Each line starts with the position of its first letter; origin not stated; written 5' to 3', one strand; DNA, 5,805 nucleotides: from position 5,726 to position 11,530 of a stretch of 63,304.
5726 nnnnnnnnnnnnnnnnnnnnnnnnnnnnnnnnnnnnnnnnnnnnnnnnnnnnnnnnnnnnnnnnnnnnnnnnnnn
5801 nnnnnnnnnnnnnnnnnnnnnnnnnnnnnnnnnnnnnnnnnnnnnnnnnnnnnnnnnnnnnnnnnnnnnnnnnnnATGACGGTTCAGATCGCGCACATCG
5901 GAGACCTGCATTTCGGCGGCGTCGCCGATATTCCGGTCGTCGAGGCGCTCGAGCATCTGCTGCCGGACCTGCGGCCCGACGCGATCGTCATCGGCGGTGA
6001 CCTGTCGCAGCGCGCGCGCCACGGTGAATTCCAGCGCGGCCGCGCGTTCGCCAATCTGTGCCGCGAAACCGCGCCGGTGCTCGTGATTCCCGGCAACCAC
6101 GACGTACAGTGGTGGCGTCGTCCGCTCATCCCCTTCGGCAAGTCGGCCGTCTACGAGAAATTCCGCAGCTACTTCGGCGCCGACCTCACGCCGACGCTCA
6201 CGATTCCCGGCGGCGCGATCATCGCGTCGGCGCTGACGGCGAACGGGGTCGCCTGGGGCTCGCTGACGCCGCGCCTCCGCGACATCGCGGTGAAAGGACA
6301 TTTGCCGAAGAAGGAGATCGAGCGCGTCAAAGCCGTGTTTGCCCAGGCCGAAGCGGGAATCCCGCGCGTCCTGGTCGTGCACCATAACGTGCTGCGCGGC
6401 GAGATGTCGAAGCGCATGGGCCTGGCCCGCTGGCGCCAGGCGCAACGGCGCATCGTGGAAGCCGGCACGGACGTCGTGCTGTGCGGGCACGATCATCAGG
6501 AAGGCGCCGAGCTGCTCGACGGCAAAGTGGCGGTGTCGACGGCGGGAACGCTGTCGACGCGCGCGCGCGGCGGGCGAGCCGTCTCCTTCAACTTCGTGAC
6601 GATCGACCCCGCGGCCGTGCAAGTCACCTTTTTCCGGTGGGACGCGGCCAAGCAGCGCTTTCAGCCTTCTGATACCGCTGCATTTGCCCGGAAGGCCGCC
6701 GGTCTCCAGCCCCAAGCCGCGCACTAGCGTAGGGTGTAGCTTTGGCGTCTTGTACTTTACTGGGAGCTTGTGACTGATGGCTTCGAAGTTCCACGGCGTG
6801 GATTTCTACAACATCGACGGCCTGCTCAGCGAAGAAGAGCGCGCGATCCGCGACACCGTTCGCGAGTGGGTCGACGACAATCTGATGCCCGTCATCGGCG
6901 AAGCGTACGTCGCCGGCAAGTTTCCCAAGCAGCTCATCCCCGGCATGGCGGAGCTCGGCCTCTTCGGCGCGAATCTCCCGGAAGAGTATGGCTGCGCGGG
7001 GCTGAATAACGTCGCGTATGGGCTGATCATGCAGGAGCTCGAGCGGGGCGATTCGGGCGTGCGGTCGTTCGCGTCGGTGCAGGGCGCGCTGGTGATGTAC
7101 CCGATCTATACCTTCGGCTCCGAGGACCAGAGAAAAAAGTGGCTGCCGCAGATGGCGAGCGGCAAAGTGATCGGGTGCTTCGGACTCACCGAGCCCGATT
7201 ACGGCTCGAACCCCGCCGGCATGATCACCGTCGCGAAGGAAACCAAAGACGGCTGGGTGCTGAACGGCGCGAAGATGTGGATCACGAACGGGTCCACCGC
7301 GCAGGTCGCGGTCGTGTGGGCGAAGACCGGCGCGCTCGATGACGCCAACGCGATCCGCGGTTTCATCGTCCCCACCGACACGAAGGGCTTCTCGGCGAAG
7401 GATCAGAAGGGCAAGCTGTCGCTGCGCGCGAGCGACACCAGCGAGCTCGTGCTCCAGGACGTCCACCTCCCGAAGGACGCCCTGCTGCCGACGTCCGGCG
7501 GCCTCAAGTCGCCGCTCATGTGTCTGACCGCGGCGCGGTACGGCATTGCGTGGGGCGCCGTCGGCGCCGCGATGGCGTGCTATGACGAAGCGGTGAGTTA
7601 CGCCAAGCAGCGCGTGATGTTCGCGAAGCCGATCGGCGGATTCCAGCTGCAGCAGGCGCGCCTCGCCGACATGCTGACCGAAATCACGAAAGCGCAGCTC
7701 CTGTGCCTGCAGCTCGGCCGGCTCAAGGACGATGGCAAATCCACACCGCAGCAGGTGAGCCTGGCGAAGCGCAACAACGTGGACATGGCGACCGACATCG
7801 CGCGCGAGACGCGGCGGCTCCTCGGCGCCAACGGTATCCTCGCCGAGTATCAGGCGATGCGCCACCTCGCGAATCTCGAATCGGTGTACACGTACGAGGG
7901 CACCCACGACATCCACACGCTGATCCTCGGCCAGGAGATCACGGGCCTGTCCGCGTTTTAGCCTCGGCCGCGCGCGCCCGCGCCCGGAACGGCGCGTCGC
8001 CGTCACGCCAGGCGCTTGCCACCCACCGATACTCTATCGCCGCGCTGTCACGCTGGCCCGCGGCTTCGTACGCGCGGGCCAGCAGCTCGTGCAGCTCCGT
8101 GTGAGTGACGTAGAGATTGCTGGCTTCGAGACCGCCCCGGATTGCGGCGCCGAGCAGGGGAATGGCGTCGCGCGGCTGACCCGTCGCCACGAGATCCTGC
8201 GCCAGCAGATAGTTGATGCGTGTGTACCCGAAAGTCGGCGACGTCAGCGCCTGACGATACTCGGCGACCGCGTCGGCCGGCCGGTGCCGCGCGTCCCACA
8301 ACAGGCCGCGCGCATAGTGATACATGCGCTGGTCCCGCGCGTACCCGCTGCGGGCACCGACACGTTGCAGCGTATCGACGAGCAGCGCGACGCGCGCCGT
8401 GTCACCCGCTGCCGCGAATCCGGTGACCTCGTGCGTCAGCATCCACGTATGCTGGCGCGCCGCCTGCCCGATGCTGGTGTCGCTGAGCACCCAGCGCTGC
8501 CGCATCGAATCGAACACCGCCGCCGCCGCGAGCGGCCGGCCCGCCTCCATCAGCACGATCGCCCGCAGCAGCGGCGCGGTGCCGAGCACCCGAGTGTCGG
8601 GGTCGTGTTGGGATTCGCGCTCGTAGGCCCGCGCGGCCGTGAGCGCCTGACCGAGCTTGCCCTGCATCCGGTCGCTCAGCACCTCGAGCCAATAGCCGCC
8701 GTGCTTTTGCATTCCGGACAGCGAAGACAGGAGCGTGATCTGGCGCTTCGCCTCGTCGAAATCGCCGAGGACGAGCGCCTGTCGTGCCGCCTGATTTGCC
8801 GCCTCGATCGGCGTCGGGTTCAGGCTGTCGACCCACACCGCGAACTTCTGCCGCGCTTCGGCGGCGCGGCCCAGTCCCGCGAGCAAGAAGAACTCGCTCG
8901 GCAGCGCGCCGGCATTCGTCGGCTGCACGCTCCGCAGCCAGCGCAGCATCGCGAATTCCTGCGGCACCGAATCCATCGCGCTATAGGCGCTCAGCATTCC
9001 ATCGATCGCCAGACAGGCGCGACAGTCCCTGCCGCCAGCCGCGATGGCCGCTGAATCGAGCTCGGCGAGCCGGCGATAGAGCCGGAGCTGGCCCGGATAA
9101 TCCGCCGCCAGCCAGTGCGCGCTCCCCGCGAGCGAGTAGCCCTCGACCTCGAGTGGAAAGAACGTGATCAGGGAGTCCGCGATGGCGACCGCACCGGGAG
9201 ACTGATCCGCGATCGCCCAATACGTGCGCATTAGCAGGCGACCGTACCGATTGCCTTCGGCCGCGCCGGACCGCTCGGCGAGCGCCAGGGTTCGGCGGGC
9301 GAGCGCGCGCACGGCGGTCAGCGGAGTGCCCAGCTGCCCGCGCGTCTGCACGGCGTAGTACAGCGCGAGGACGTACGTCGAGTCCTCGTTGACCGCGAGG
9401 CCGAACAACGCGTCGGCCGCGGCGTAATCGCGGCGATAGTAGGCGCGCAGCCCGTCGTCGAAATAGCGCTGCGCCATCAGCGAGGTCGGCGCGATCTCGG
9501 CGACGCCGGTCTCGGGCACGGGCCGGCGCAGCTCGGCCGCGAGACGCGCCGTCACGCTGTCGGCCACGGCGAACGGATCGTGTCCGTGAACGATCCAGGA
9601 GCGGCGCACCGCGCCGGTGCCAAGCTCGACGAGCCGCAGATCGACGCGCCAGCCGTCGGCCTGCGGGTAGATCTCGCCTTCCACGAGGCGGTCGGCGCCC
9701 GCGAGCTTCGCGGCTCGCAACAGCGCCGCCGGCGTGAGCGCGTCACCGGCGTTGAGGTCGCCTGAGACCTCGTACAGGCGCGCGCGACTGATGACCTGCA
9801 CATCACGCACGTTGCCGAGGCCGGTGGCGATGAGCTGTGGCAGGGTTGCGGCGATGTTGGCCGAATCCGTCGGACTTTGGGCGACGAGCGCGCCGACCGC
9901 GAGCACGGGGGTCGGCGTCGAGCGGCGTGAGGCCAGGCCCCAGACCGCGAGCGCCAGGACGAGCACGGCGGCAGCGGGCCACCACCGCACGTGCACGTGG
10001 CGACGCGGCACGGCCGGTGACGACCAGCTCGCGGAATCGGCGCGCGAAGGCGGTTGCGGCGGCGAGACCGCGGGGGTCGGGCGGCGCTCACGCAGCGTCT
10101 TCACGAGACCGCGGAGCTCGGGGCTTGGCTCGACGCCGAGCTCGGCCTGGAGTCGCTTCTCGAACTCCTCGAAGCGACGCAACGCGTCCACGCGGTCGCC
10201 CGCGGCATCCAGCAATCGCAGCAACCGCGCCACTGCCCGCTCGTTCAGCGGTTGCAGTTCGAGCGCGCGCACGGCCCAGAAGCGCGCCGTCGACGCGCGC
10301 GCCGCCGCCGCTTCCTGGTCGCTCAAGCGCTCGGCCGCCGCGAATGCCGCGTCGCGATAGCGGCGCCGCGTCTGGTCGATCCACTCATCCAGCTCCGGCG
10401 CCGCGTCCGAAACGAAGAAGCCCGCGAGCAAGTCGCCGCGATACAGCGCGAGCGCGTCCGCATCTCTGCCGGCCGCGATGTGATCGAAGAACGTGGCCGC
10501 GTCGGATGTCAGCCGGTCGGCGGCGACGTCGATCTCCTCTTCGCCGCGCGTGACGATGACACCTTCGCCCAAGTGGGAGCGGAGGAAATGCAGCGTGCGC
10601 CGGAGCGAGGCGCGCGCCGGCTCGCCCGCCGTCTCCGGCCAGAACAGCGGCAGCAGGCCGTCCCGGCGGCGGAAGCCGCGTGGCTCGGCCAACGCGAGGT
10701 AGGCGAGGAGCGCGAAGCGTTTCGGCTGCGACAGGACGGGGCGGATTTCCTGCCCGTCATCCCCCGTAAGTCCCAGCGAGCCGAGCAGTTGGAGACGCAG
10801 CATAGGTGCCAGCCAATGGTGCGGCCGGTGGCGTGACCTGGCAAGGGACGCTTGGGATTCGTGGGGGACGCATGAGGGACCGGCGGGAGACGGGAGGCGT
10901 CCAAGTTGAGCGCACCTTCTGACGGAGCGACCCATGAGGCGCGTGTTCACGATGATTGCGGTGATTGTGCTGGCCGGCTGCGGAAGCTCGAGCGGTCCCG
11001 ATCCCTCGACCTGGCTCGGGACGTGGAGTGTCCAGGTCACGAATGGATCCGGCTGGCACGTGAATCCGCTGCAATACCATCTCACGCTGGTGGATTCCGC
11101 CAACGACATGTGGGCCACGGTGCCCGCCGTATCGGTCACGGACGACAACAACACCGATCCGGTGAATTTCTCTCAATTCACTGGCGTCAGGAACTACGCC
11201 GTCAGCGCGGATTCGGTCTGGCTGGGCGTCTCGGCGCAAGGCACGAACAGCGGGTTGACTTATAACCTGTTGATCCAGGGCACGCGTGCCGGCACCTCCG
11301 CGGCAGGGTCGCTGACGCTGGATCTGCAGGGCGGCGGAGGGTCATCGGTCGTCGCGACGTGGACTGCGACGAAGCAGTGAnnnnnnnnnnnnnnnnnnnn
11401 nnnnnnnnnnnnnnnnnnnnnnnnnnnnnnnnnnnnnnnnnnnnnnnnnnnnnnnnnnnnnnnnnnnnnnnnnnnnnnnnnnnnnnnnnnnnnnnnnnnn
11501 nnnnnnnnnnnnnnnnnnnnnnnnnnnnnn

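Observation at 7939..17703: BTAD/TPR membrane regulator divergent from a six-gene, translationally coupled envelope operon of almost entirely uncharacterised proteins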

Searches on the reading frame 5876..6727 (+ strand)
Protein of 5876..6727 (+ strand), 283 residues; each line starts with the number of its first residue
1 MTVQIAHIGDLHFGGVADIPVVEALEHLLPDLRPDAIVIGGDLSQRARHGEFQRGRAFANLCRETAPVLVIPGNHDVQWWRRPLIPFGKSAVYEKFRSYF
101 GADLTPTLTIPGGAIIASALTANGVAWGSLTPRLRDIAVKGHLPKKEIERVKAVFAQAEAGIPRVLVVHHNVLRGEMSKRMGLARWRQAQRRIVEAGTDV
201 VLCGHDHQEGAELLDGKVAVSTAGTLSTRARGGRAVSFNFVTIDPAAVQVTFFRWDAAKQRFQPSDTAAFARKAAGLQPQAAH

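Call 7: search_protein_families(library=pfam, proteins=[window:5876-6727:+], max_evalue=0.001)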
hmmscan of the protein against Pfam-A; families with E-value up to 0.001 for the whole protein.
window:5876-6727:+ (283 aa): 2 families
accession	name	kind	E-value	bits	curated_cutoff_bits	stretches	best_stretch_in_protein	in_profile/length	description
PF00149.33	Metallophos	-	1.4e-17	65.2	21.5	1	4-208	2-190/191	Calcineurin-like phosphoesterase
PF12850.12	Metallophos_2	-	7.9e-09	36.1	27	1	4-234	2-143/154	Calcineurin-like phosphoesterase superfamily domain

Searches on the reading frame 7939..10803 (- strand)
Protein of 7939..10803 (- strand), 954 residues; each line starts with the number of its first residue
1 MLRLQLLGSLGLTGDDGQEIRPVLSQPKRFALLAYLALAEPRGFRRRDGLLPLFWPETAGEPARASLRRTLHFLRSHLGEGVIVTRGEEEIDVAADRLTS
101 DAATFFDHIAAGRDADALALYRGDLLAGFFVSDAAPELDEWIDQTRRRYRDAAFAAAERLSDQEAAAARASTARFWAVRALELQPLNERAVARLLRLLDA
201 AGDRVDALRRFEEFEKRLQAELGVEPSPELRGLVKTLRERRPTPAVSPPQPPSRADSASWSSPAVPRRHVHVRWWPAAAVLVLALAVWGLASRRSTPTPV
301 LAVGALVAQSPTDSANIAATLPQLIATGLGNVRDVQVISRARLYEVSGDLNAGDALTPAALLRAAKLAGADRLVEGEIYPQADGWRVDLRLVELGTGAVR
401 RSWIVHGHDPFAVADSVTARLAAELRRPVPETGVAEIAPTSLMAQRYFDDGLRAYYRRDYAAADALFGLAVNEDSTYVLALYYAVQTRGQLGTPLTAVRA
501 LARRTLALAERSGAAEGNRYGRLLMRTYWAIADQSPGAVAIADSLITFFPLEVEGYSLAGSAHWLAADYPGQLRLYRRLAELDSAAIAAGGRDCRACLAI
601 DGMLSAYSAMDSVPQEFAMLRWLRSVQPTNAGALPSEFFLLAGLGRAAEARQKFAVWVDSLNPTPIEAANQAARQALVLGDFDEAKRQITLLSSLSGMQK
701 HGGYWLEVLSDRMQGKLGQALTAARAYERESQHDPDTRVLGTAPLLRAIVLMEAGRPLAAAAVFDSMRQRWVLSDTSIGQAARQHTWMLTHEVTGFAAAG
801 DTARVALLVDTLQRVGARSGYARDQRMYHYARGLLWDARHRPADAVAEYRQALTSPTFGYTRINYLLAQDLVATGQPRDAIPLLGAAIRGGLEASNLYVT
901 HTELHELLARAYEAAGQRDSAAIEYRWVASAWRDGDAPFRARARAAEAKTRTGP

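Call 4: search_protein_families(library=pfam, proteins=[window:7939-10803:-], max_evalue=1)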
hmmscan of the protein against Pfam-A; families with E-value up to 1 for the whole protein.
window:7939-10803:- (954 aa): 3 families
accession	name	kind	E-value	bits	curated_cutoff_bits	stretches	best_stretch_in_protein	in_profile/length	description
PF03704.23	BTAD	-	4.5e-16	59.9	22.1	1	115-237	30-145/146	Bacterial transcriptional activator domain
PF24575.1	TPR_Slam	-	0.0025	18.6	35.2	1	801-876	27-96/104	Surface lipoprotein assembly modifier, N-terminal TPR repeats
PF14559.12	TPR_19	-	0.32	11.8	25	2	839-887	4-51/68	Tetratricopeptide repeat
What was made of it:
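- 7939..10803 (-): Membrane-anchored SARP-type regulator: wHTH + BTAD (1-~250), one TM helix (272-292), ~660-aa extracytoplasmic region with TPR-like helical repeats. Pfam BTAD 4.5e-16 (call 4).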

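Call 5: search_protein_families(library=ncbifam, proteins=[window:7939-10803:-], max_evalue=1)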
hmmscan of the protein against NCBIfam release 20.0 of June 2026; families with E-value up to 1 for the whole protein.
window:7939-10803:- (954 aa): 1 family
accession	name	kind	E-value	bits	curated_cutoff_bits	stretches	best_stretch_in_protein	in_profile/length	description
NF041231.1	BagI_FevR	exception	4.9e-05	22.8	500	1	184-249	179-244/315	AfsR/SARP family transcriptional regulator BagI/FevR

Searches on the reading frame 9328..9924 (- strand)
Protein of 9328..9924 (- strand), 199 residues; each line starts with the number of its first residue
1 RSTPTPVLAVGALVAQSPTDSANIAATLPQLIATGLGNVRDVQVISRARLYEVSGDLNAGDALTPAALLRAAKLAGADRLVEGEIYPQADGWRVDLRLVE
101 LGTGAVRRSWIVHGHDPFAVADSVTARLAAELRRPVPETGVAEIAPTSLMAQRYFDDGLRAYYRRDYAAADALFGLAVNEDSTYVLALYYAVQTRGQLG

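Call 82: search_solved_structures(query=window:9328-9924:-, max_evalue=10)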
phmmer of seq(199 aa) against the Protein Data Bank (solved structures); distinct sequences matched with E-value up to 10: 2.
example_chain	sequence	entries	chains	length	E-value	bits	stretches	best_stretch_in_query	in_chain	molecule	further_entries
8jiw_Bg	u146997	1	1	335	1.5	11.9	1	89-129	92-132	Mitogen-activated protein kinase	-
8ip8_ha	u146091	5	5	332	1.5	11.9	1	89-129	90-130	RACK1 | Ribosomal protein RACK1 subfamily. WD repeat G protein beta family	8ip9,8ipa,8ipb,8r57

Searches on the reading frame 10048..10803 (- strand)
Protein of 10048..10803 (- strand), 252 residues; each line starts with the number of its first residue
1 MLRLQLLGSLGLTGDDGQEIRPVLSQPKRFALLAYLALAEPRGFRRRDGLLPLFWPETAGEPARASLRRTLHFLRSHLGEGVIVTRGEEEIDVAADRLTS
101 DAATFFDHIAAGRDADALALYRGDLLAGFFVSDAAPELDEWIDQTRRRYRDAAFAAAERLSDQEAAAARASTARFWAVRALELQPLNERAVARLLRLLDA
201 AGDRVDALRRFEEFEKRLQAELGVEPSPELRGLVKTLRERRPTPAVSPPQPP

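Call 81: search_solved_structures(query=window:10048-10803:-, max_evalue=0.01)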
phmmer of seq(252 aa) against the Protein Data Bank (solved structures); distinct sequences matched with E-value up to 0.01: 1.
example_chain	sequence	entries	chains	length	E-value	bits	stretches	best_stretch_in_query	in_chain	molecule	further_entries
2fez_A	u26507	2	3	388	0.00053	23.1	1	5-245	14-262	Probable regulatory protein embR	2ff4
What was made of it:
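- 7939..10803 (-): EmbR 2fez aligned over residues 5-245, E 5e-4 (call 81).
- Checked: Residues 5-245 align to EmbR, covering wHTH plus BTAD (2fez, E 5e-4, call 81).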

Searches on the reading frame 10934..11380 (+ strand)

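Call 4: search_protein_families(library=pfam, proteins=[window:10934-11380:+], max_evalue=1)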
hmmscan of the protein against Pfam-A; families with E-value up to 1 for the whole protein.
window:10934-11380:+ (148 aa): 1 family
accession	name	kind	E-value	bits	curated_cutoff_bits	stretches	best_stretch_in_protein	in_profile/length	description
PF19190.6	BACON_2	-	0.18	12.2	25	1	69-134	13-83/94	Viral BACON domain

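Call 5: search_protein_families(library=ncbifam, proteins=[window:10934-11380:+], max_evalue=1)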
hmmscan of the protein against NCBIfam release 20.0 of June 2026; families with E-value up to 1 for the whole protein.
window:10934-11380:+ (148 aa): 2 families
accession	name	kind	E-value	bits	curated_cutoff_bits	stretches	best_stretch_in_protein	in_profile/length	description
NF058595.1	invert_tail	domain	2.8e-05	24.4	37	1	5-51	61-111/113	lipo-invert putative C-terminal anchoring domain-containing protein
NF047437.1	VC2662_fam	equivalog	0.025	14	140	1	50-121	18-89/187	VC2662 family protein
